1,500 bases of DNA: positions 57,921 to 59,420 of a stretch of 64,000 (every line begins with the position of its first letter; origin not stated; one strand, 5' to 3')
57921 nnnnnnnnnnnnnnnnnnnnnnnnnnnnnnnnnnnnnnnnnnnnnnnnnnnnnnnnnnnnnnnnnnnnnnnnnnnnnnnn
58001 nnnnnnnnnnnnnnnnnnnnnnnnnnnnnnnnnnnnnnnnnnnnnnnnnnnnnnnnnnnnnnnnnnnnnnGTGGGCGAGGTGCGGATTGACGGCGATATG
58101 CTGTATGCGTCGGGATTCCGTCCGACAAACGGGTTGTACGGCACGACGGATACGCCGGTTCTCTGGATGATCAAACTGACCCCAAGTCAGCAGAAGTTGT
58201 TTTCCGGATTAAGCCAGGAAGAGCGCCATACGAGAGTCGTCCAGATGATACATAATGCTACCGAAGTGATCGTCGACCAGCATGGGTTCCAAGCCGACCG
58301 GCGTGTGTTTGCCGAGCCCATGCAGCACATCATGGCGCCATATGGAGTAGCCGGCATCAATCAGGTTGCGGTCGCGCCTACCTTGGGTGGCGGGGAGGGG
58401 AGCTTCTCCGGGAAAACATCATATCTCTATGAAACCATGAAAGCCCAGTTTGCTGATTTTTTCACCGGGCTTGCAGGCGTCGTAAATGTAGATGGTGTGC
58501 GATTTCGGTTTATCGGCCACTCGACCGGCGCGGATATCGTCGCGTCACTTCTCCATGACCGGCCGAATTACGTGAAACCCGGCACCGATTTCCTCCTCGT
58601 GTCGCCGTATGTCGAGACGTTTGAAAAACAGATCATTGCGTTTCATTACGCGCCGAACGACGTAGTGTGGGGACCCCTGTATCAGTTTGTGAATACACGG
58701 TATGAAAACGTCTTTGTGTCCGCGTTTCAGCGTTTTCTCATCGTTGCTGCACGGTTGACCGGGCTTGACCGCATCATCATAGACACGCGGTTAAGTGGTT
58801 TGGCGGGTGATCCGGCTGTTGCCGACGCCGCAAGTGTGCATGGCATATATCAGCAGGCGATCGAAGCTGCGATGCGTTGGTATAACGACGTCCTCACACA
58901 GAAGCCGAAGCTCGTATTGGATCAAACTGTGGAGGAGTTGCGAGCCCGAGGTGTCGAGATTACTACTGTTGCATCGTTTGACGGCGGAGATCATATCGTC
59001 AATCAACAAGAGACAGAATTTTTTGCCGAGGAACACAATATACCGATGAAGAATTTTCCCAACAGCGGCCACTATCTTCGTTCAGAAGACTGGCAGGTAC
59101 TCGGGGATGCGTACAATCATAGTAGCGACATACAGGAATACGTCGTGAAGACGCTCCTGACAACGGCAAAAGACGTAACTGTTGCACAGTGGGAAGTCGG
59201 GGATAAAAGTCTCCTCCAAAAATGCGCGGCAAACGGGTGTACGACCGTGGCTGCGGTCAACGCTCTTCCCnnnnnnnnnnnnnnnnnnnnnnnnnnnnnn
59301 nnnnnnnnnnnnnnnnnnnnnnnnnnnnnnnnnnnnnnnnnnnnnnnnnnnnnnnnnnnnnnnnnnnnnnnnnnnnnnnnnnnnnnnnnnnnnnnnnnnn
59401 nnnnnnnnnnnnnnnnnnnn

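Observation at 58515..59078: Alpha/beta-hydrolase catalytic arrangement (GHSTG ... D ... H) near residue ~10,150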

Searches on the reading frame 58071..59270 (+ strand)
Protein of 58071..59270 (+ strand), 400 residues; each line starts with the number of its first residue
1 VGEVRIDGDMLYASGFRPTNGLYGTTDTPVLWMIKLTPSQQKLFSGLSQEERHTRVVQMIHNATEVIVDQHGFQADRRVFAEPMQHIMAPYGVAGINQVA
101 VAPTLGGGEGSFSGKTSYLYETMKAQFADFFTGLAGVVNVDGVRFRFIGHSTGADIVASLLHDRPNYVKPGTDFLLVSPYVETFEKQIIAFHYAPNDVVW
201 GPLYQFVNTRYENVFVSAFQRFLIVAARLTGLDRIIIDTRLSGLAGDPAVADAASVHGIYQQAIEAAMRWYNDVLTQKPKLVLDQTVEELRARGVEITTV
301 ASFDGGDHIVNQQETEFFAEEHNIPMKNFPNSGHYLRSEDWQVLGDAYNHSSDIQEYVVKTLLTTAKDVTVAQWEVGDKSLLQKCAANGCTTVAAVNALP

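Call 6: search_protein_families(library=pfam, proteins=[window:58071-59270:+], max_evalue=10)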
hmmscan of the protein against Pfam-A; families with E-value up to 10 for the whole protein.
window:58071-59270:+ (400 aa): 1 family
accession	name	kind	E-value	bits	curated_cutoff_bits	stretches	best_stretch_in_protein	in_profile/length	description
PF19045.5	Ligase_CoA_2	-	0.035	14.6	23.7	1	283-325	96-135/162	Ligase-CoA domain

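Call 8: find_homologous_proteins(query=window:58170-59180:+, max_evalue=0.001)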
Query window:58170-59180:+: 5178 candidates shared short words with the query, none scored E <= 0.001.

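Call 17: search_protein_representatives(protein=window:58140-59240:+)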
Query: 367 residues. Proteins with E-value up to 0.001 (for the whole library): 6; up to 1e-10: 3; up to 1e-30: 1. The best 6 are listed.
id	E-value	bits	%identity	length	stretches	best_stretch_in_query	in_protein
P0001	3.3e-39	151.4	37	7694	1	1-326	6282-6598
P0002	2.7e-14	69.5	32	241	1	75-311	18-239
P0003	7.4e-14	68.0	100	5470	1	1-41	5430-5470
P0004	3.3e-08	49.4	25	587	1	1-313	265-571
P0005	3.3e-07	46.2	24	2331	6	299-335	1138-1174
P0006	5.4e-04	35.6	25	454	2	2-135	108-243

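Call 19: predict_structure(protein=window:58140-59240:+)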
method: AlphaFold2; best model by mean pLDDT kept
length: 367 residues; sequences in the alignment: 1
mean_pLDDT: 39.0   pTM: 0.26
mean pLDDT of the five models: 39.0, 36.5, 34.2, 32.3, 30.2
residues with pLDDT >= 90: 0; 70-90: 10; 50-70: 30; < 50: 327
segments of 3 or more residues with pLDDT < 50: 1-10, 39-122, 124-145, 154-301, 307-367
pLDDT, mean of each block of 10 residues (from residue 1): 41 64 75 59 38 37 35 30 26 27 32 43 45 43 47 44 37 33 32 41 38 33 33 38 40 30 36 27 34 45 47 33 33 33 29 42 41
secondary structure, 60 per line:
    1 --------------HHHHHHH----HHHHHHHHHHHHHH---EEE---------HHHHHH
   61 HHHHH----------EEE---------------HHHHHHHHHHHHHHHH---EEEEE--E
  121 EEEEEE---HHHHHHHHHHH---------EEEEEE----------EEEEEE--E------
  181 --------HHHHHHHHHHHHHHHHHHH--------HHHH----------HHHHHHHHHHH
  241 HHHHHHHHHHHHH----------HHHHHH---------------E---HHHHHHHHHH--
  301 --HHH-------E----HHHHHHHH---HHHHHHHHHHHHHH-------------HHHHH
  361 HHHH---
elements in order: H15-21 H26-39 E43-45 H55-65 E76-78 H94-109 E113-117 E120-126 H130-140 E150-155 E166-171 H189-207 H216-219 H230-253 H264-269 H289-298 H318-325 H329-342 H356-364

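Call 22: search_solved_structures(query=A1, max_evalue=1, show_alignments=2)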
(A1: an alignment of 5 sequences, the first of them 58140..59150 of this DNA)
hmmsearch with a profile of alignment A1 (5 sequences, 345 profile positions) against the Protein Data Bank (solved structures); distinct sequences matched with E-value up to 1: 30.
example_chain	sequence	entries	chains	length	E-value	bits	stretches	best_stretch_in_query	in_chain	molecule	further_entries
3bf7_A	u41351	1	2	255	0.012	18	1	120-171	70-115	Esterase YbfF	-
3bf8_A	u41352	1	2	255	0.023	17.1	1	120-171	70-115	Esterase YbfF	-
1vkh_A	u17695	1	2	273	0.034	16.5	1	109-169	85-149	putative serine hydrolase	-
7xrh_A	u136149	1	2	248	0.071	15.5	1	107-161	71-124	Cinnamoyl esterase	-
3hyp_A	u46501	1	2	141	0.099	15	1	10-46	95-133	Thioredoxin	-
5ah1_A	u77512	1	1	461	0.1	15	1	132-176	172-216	TRIACYLGLYCEROL LIPASE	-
9pjb_A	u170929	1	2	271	0.1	14.9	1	120-155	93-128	MHETase MHT043-5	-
3fle_A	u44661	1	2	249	0.13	14.6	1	103-176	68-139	SE_1780 protein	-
6atx_A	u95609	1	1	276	0.19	14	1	48-159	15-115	PpKAI2-like C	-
2xmz_A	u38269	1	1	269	0.2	14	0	53-150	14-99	HYDROLASE, ALPHA/BETA HYDROLASE FOLD FAMILY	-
3c5v_A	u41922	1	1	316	0.25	13.7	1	103-153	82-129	Protein phosphatase methylesterase 1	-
8hfw_A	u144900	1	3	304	0.26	13.6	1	111-155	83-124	Alpha/beta fold hydrolase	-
8hgv_A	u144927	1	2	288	0.28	13.5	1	105-162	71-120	Monoethylhexylphthalate hydrolase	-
8hgw_A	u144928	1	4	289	0.28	13.5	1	105-162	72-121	Monoalkyl phthalate hydrolase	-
7dq9_A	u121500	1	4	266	0.35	13.2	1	95-155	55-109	Predicted hydrolases or acyltransferases (Alpha/beta hydrolase superfamily)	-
5h3h_A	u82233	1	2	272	0.66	12.3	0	58-173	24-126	Abhydrolase domain-containing protein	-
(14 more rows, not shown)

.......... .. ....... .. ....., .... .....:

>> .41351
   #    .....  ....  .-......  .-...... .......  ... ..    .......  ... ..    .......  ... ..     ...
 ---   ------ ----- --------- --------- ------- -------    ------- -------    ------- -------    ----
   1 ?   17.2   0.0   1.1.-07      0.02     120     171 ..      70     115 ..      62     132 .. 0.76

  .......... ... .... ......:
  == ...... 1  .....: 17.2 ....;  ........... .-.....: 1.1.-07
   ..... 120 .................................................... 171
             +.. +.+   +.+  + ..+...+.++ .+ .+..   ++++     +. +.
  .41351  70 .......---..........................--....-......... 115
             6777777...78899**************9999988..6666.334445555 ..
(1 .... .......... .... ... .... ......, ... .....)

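Call 23: search_protein_families(library=pfam, alignment_id=A1, max_evalue=1)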
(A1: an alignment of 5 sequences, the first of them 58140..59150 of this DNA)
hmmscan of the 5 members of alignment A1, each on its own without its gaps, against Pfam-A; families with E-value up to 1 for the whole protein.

A. member 1, window:58140-59150:+ (337 aa): 1 family
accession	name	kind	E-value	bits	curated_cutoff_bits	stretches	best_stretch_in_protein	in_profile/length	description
PF19045.5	Ligase_CoA_2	-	0.019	15.4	23.7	1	260-302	96-135/162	Ligase-CoA domain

B. families by the number of members that match (of 5 scanned): 20 families
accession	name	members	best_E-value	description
PF12146.15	Hydrolase_4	2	9.7e-08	Serine aminopeptidase, S33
PF12697.13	Abhydrolase_6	2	2.6e-06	Alpha/beta hydrolase family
PF00561.26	Abhydrolase_1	2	3.7e-05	alpha/beta hydrolase fold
PF02089.21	Palm_thioest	1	5.6e-07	Palmitoyl protein thioesterase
PF06821.19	Ser_hydrolase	1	0.0082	Serine hydrolase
PF07859.19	Abhydrolase_3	1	0.012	alpha/beta hydrolase fold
PF00975.26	Thioesterase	1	0.013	Thioesterase domain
PF09989.15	DUF2229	1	0.017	CoA enzyme activase uncharacterised domain (DUF2229)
PF07819.20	PGAP1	1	0.018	PGAP1-like alpha/beta domain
PF19045.5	Ligase_CoA_2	1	0.019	Ligase-CoA domain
PF02450.21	LCAT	1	0.022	Lecithin:cholesterol acyltransferase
PF00326.27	Peptidase_S9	1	0.022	Prolyl oligopeptidase family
PF05057.20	DUF676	1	0.022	Putative serine esterase (DUF676)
PF05990.18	DUF900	1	0.023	Alpha/beta hydrolase of unknown function (DUF900)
PF24708.1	Lip_C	1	0.046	Lipase-like, C-terminal domain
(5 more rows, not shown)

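Call 24: find_homologous_proteins(query=A1, max_evalue=0.001)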
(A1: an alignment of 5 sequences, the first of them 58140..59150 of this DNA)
Query A1 (5 sequences) (337 aa, profile of the alignment): 1 proteins with E <= 0.001 among 8000 candidates.
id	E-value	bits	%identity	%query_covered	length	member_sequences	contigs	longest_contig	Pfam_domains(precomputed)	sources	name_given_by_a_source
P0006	1.4e-137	477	21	97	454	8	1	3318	PF02089.22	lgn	-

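Call 27: search_protein_families(library=pfam, proteins=[P0004, P0006, P0002], max_evalue=0.01)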
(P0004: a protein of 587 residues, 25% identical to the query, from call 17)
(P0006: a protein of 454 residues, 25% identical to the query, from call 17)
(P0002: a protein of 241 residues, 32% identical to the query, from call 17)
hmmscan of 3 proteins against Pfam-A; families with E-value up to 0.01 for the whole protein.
P0004 (587 aa): 3 families
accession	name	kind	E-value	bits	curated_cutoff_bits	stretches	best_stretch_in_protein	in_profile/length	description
PF12146.15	Hydrolase_4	-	3e-07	30.4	27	1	305-557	2-217/239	Serine aminopeptidase, S33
PF12697.13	Abhydrolase_6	-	1.1e-05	26.7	26.3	1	349-570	31-205/217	Alpha/beta hydrolase family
PF00561.26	Abhydrolase_1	-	0.00071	19.7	25.8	1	311-410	4-92/245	alpha/beta hydrolase fold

P0006 (454 aa): 3 families
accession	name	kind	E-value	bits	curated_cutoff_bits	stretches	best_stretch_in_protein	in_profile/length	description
PF02089.21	Palm_thioest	-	1e-06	29.1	26.8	1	150-277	3-122/254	Palmitoyl protein thioesterase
PF00561.26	Abhydrolase_1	-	7.1e-05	23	25.8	1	150-260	4-101/245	alpha/beta hydrolase fold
PF12697.13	Abhydrolase_6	-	0.00021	22.5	26.3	1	150-431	2-207/217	Alpha/beta hydrolase family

P0002 (241 aa): 0 families

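Call 29: find_related_loci(query=window:58140-59150:+, collection=genome_contigs, flank=10000)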
Query window:58140-59150:+ (337 aa) in genome_contigs; peptide patterns used: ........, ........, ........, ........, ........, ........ (x = any residue, [..] = any of these).
17 stretches matched a pattern, but none encodes a relative of the query by tblastn (E <= 1e-3).

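Call 32: predict_structure(alignment_id=A1)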
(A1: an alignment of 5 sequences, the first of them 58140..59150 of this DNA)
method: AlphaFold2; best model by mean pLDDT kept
length: 337 residues; sequences in the alignment: 5
mean_pLDDT: 54.1   pTM: 0.56
mean pLDDT of the five models: 54.1, 51.9, 50.3, 49.4, 47.0
residues with pLDDT >= 90: 2; 70-90: 77; 50-70: 95; < 50: 163
segments of 3 or more residues with pLDDT < 50: 84-94, 155-249, 257-260, 274-292, 294-296, 298-313, 328-337
pLDDT, mean of each block of 10 residues (from residue 1): 63 81 88 86 76 56 65 77 51 58 78 71 72 68 67 46 30 39 43 44 37 30 36 29 44 49 57 43 35 45 38 52 49 28
secondary structure, 60 per line:
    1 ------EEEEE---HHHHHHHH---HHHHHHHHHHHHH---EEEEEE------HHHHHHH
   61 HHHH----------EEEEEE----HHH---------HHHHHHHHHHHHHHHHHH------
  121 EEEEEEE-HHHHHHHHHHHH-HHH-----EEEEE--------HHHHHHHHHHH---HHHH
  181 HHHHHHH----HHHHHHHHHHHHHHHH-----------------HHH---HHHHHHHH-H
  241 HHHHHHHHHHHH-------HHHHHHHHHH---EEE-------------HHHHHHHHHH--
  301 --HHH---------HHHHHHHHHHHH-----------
elements in order: E7-11 H15-22 H26-38 E42-47 H54-64 E75-80 H97-114 E121-127 H129-140 E150-154 H163-173 H177-187 H192-207 H231-238 H240-252 H260-269 E273-275 H289-298 H315-326

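Call 36: fold_search(model_id=the predicted structure, library=pdb)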
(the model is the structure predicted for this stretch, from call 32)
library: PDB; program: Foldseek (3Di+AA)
matches with E <= 10: 1310; with E <= 0.001: 32
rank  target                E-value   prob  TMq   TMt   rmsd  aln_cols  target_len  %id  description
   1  8ooh_B                4.2e-05  1.00  0.45  0.53  11.1       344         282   14  Cryo-EM map of the focused refinement of the subfamily III haloalkane dehalogenase from Haloferax mediterranei dimer f (released 2023-10-11)
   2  8g49                  7.0e-05  0.98  0.24  0.29  25.2       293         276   13  FphE, Staphylococcus aureus fluorophosphonate-binding serine hydrolases E, Oxadiazolone compound 3 bound (released 2024-02-21)
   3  4q3l_C                9.5e-05  1.00  0.37  0.44  14.0       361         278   12  Crystal structure of MGS-M2, an alpha/beta hydrolase enzyme from a Medee basin deep-sea metagenome library (released 2015-02-25)
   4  7l4t_A                1.7e-04  1.00  0.29  0.33   8.4       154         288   14  Crystal structure of human monoacylglycerol lipase in complex with compound 1 (released 2021-08-11)
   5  3hju_B                2.0e-04  1.00  0.29  0.33   7.7       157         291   15  Crystal structure of human monoglyceride lipase (released 2009-12-08)
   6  5a62                  2.0e-04  1.00  0.42  0.50  12.9       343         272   14  Hydrolytic potential of the ammonia-oxidizing Thaumarchaeon Nitrososphaera gargenis - crystal structure and activity pro (released 2016-07-06)
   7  3jwe_A                2.4e-04  1.00  0.26  0.31   3.6       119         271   15  Crystal structure of human mono-glyceride lipase in complex with SAR629 (released 2010-01-26)
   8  7l4u_B                2.7e-04  1.00  0.29  0.34   8.5       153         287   14  Crystal structure of human monoacylglycerol lipase in complex with compound 1h (released 2021-08-11)
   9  8rvf                  2.9e-04  1.00  0.28  0.33   3.7       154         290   12  CRYSTAL STRUCTURE OF HUMAN MONOGLYCERIDE LIPASE IN COMPLEX WITH COMPOUND 5 (released 2025-02-12)
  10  7ots_B                3.1e-04  1.00  0.40  0.46  12.4       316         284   12  Crystal structure of human Monoacylglycerol Lipase ABHD6 in complex with oleic acid and octyl glucoside (released 2021-06-23)
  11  8g48                  3.5e-04  0.97  0.27  0.32  25.3       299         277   14  FphE, Staphylococcus aureus fluorophosphonate-binding serine hydrolases E, dimeric apo form (released 2024-02-21)
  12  8ptc                  4.0e-04  1.00  0.28  0.32   3.7       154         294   12  COMPLEX CRYSTAL STRUCTURE OF MUTANT HUMAN MONOGLYCERIDE LIPASE WITH COMPOUND 5d (released 2024-01-31)
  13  6ra2_E                4.0e-04  1.00  0.28  0.34   8.7       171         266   15  Structural basis for recognition and ring-cleavage of the Pseudomonas quinolone signal (PQS) by AqDC (released 2019-07-03)
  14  8uix_A                4.0e-04  0.92  0.25  0.29  26.4       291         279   13  FphE, Staphylococcus aureus fluorophosphonate-binding serine hydrolases E, boronic acid-based compound Y43 bound (released 2024-10-23)
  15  6ty7_B                4.2e-04  0.97  0.27  0.30  21.6       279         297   16  Crystal structure of haloalkane dehalogenase variant DhaA115 domain-swapped dimer type-1 (released 2021-01-27)
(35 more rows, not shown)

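Call 42: find_encoding_contigs(protein=P0006, flank=5000, max_places=4)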
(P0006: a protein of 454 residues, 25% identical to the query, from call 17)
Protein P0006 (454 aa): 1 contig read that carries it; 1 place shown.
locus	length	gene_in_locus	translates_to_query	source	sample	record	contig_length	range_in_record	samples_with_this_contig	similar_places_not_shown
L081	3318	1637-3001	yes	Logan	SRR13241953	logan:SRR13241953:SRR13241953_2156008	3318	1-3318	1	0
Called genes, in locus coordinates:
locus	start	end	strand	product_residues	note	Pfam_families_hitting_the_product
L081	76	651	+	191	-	PF00132:Hexapep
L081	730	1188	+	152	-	-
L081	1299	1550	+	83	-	-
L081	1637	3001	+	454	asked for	PF02089:Palm_thioest (faint)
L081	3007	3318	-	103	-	?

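Call 43: find_encoding_contigs(protein=P0004, flank=8000, max_places=4)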
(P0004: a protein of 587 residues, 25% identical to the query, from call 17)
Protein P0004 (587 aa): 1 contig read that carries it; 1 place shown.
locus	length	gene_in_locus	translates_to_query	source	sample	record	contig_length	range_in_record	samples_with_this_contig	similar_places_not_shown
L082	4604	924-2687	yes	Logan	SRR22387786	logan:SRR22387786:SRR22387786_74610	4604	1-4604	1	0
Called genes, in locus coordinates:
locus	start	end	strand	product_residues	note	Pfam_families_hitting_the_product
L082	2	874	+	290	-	?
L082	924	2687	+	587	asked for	PF12146:Hydrolase_4 (weak), PF12697:Abhydrolase_6 (weak)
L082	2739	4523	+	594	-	-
